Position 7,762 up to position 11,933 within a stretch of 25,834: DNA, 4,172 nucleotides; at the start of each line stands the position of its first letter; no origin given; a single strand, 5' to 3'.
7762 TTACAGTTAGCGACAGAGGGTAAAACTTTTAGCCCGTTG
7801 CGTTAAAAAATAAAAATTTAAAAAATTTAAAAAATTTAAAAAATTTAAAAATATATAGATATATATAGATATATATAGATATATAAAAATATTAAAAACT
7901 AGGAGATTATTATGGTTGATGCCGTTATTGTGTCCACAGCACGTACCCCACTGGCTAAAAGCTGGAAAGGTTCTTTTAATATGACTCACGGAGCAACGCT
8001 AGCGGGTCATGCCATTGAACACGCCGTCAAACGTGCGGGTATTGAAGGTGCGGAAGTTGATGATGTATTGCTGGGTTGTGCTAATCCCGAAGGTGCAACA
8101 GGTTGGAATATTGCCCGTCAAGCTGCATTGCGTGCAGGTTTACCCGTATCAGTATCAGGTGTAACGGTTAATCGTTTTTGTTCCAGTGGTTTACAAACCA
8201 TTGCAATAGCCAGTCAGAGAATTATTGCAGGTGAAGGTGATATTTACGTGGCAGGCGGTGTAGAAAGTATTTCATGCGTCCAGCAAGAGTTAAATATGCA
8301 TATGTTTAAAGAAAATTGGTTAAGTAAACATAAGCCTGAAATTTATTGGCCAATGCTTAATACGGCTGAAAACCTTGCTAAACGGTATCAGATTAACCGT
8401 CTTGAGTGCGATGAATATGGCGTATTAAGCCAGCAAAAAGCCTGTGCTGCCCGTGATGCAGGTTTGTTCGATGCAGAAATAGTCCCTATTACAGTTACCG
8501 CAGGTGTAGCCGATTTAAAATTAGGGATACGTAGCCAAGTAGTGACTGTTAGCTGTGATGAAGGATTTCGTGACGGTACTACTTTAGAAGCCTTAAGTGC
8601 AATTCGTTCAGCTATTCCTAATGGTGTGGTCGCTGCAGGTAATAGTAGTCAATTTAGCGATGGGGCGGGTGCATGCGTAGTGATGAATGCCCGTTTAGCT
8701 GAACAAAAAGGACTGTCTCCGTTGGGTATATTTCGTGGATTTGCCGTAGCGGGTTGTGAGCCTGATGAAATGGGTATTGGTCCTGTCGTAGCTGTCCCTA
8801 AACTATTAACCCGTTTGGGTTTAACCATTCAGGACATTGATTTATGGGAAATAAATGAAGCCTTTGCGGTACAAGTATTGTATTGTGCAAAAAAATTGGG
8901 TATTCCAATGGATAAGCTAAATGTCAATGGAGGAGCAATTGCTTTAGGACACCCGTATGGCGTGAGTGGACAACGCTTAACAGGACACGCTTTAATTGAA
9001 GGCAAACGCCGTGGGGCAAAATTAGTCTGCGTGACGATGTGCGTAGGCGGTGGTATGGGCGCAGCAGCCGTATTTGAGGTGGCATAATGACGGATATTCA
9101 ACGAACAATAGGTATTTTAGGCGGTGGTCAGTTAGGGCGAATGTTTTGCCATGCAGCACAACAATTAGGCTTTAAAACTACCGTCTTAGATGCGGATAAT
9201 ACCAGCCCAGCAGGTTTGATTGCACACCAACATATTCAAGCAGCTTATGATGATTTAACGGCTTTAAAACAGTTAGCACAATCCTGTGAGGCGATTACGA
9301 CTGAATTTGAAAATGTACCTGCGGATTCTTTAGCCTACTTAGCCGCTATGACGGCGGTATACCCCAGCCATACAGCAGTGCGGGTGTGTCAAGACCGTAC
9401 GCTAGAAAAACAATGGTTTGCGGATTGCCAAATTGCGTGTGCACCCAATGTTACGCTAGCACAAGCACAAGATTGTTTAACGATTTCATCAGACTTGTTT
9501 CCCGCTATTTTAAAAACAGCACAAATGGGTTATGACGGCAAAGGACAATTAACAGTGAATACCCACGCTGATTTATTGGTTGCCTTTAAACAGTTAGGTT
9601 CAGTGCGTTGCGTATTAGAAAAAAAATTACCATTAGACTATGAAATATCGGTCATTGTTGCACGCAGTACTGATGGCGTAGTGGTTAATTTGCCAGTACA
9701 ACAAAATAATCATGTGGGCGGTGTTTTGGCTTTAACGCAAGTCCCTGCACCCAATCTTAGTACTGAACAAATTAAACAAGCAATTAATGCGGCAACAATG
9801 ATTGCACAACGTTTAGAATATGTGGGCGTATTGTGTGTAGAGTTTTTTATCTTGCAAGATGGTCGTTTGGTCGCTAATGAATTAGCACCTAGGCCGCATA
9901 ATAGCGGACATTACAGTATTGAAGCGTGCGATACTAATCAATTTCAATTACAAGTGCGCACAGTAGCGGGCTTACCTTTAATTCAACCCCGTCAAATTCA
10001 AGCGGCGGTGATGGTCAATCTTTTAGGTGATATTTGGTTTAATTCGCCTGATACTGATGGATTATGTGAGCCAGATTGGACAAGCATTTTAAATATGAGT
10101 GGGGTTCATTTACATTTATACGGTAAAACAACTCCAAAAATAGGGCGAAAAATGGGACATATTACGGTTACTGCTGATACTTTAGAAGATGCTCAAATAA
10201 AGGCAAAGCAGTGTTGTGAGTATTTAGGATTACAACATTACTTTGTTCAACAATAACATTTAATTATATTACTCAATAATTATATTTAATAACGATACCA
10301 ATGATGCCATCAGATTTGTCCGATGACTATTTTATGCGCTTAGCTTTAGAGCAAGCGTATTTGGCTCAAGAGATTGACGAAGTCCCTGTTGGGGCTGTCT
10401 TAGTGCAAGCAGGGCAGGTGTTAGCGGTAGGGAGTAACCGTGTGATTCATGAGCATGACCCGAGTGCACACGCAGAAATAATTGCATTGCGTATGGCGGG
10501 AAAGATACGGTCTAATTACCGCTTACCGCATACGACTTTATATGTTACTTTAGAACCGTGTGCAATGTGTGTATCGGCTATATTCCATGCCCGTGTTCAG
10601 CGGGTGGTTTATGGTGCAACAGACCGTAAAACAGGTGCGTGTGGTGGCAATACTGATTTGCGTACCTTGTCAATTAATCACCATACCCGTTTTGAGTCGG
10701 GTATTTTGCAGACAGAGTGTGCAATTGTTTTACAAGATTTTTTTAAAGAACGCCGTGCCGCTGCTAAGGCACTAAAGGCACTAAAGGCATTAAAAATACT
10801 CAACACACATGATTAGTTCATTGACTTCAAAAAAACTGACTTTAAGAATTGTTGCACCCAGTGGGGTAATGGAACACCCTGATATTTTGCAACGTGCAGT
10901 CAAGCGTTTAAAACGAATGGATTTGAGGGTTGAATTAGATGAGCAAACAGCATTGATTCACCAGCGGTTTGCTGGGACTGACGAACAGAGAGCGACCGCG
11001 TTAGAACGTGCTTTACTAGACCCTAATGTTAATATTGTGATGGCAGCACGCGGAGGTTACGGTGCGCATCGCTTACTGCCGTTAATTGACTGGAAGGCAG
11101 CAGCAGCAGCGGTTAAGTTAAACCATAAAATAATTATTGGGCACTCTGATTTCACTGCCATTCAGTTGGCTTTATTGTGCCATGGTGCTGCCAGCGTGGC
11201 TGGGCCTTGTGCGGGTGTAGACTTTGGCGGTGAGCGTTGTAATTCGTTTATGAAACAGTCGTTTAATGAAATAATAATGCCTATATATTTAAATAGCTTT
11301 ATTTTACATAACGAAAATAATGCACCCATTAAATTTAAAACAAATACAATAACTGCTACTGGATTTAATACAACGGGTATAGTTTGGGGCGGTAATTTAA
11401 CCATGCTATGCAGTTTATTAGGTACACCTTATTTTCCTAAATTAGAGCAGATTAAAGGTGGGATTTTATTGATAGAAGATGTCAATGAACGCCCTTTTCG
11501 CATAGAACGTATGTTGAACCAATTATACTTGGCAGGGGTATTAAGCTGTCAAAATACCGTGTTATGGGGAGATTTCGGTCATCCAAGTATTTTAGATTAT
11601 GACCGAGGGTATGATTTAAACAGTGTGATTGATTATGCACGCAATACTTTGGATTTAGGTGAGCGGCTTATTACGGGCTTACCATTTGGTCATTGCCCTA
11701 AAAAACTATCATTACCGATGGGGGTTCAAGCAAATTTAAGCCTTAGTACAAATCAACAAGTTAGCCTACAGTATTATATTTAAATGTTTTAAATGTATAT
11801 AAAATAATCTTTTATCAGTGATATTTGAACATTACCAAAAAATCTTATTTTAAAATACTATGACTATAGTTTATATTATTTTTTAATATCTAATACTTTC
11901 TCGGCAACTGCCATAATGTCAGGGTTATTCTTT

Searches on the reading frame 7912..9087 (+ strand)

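Call 87: search_protein_families(library=pfam, proteins=[window:7912-9087:+], max_evalue=0.001)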
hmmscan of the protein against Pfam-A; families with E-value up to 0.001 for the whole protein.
window:7912-9087:+ (391 aa): 3 families
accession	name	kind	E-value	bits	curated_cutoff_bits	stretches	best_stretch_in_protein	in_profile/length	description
PF00108.29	Thiolase_N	-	2e-60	204.8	26.4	1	5-260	2-259/260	Thiolase, N-terminal domain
PF02803.24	Thiolase_C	-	9.2e-45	151.7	27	1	269-389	2-122/123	Thiolase, C-terminal domain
PF00109.32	ketoacyl-synt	-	0.00085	19.4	20.8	1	84-123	168-207/252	Beta-ketoacyl synthase, N-terminal domain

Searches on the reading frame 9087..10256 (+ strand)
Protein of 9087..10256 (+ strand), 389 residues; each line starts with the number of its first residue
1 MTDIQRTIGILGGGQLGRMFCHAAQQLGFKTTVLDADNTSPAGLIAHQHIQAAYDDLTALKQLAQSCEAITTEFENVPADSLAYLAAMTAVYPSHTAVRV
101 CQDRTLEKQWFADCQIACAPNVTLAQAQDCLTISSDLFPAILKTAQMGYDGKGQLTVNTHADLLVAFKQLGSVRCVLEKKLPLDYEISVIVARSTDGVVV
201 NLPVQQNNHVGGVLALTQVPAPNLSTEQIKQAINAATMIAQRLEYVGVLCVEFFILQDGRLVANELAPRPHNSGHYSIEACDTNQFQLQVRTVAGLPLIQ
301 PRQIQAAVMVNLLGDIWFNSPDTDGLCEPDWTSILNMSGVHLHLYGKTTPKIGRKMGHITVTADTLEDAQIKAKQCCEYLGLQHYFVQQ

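Call 87: search_protein_families(library=pfam, proteins=[window:9087-10256:+], max_evalue=0.001)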
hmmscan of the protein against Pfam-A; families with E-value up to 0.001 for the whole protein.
window:9087-10256:+ (389 aa): 4 families
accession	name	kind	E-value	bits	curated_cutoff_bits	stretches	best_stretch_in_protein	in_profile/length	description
PF02222.28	ATP-grasp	-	1.6e-43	148.8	27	1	114-286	6-179/179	ATP-grasp domain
PF22660.2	RS_preATP-grasp-like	-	2.2e-34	118.2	27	1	6-102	2-98/98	Ribonucleotide synthetase preATP-grasp domain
PF17769.7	PurK_C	-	1.2e-19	70.2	22.6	1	307-370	1-54/56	Phosphoribosylaminoimidazole carboxylase C-terminal domain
PF02786.22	CPSase_L_D2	-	1e-05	25.6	19.8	1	103-270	1-180/211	Carbamoyl-phosphate synthase L chain, ATP binding domain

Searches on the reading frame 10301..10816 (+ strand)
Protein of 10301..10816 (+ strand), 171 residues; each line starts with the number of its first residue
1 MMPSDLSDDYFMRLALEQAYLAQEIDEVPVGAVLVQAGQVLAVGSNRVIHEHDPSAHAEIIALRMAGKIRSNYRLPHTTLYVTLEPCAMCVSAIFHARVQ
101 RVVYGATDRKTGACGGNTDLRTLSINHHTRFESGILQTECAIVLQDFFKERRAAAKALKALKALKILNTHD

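Call 87: search_protein_families(library=pfam, proteins=[window:10301-10816:+], max_evalue=0.001)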
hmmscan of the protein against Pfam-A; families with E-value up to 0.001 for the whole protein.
window:10301-10816:+ (171 aa): 4 families
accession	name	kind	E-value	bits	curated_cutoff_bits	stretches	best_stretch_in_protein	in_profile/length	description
PF14437.12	MafB19-deam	-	1.9e-33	115.8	27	1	8-152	3-142/142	MafB19-like deaminase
PF00383.29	dCMP_cyt_deam_1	-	6.2e-29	100.3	25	1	8-105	4-101/102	Cytidine and deoxycytidylate deaminase zinc-binding region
PF14439.12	Bd3614-deam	-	1.1e-09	38.8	38.5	1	30-129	11-111/113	Bd3614-like deaminase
PF18750.7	SNAD4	-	0.00018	22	27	1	47-96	23-73/130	Secreted Novel AID/APOBEC-like Deaminase 4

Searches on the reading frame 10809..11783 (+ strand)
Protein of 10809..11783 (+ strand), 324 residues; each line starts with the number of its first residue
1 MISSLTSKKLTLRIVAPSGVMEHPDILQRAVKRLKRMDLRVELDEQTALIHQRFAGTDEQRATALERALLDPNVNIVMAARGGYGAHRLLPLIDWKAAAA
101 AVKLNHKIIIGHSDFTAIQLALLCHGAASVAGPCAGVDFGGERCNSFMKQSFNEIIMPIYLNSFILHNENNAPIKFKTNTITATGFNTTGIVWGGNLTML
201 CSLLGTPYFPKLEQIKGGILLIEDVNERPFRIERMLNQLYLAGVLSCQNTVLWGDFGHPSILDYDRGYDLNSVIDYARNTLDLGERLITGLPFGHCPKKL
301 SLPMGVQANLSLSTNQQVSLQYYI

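Call 87: search_protein_families(library=pfam, proteins=[window:10809-11783:+], max_evalue=0.001)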
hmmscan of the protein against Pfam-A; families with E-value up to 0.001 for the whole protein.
window:10809-11783:+ (324 aa): 2 families
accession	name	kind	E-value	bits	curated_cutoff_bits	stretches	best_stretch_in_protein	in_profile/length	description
PF02016.21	Peptidase_S66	-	2.1e-30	105.8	25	1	13-131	2-120/121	LD-carboxypeptidase N-terminal domain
PF17676.7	Peptidase_S66C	-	5.1e-28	98.5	23.7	1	189-310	1-120/120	LD-carboxypeptidase C-terminal domain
